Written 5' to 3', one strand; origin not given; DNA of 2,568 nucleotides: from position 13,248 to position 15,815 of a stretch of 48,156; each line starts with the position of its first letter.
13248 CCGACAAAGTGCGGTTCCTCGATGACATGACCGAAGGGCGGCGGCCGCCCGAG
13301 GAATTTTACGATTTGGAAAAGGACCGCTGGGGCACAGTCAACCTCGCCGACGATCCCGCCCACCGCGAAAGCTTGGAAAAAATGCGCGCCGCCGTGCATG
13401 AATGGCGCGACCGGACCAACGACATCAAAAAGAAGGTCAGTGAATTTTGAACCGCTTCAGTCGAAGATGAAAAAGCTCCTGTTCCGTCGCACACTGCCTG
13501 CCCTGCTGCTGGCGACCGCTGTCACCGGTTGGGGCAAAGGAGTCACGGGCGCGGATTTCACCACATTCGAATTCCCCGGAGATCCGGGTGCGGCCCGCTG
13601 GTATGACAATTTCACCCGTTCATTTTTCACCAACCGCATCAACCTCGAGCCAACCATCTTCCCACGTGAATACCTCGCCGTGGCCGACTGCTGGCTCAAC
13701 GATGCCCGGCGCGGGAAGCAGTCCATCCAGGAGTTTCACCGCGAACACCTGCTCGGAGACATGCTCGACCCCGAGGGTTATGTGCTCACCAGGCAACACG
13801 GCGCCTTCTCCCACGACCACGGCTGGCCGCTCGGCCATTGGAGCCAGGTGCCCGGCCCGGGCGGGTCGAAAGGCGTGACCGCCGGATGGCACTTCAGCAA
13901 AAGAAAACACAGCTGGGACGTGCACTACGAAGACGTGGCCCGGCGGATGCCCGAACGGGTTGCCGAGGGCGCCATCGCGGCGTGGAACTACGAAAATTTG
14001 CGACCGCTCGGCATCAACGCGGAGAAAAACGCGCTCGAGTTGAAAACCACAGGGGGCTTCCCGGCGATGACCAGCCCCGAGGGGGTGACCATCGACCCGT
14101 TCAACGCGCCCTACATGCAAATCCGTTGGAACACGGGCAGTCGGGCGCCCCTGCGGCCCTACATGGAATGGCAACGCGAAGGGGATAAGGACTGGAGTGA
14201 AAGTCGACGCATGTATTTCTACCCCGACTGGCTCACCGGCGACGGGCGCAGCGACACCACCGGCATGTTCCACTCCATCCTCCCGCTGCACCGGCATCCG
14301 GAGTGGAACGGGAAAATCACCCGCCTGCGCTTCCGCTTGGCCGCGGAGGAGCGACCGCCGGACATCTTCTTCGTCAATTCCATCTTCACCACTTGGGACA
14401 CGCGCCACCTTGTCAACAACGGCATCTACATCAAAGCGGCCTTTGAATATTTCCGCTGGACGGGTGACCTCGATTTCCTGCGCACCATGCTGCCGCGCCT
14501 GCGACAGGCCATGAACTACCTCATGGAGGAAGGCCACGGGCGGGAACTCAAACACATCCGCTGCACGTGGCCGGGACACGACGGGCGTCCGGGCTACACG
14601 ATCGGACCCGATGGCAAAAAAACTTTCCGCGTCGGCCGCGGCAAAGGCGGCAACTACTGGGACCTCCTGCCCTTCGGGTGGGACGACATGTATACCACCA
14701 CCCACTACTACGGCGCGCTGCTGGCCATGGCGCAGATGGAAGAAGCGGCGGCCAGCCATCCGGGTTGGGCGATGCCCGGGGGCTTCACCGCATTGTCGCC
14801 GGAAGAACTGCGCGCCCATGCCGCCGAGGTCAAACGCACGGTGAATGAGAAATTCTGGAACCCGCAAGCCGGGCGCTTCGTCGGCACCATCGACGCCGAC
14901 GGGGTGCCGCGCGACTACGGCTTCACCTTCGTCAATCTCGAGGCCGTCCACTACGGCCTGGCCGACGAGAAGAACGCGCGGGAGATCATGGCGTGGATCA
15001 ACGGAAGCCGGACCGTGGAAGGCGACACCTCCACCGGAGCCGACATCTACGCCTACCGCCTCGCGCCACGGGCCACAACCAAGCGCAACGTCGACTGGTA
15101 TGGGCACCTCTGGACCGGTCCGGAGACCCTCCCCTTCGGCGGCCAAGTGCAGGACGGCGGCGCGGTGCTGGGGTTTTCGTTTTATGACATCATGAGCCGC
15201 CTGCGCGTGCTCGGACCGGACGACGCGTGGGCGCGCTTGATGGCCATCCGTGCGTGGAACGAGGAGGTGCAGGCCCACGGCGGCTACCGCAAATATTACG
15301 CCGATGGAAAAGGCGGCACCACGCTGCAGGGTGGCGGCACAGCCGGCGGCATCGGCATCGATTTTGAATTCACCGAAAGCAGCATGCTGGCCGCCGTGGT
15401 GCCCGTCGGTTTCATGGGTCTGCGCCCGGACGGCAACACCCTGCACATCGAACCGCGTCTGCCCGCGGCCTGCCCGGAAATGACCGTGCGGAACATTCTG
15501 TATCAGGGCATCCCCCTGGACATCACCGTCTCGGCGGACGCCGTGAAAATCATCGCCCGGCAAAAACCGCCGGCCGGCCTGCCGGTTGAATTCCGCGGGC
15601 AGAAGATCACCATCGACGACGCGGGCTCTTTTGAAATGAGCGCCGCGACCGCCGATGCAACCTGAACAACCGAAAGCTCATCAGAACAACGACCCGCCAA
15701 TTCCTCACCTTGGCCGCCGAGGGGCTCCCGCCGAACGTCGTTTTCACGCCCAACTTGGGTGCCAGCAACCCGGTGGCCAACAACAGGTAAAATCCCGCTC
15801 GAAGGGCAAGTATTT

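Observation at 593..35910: Seven copies of a 34-nt bipartite direct-repeat element, all intergenic and all pointing at the downstream gene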

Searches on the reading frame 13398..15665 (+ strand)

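Call 7: search_protein_families(library=pfam, proteins=[window:13398-15665:+])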
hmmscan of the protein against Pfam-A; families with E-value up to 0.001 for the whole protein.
window:13398-15665:+ (755 aa): 1 family
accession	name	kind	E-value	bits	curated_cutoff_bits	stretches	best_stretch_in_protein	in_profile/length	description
PF03633.20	Glyco_hydro_65C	-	4.1e-09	36.5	22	1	675-738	1-61/62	Glycosyl hydrolase family 65, C-terminal domain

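Call 42: search_protein_families(library=ncbifam, proteins=[window:13398-15665:+])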
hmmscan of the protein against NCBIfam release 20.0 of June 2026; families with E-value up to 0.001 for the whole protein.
window:13398-15665:+ (755 aa): 0 families
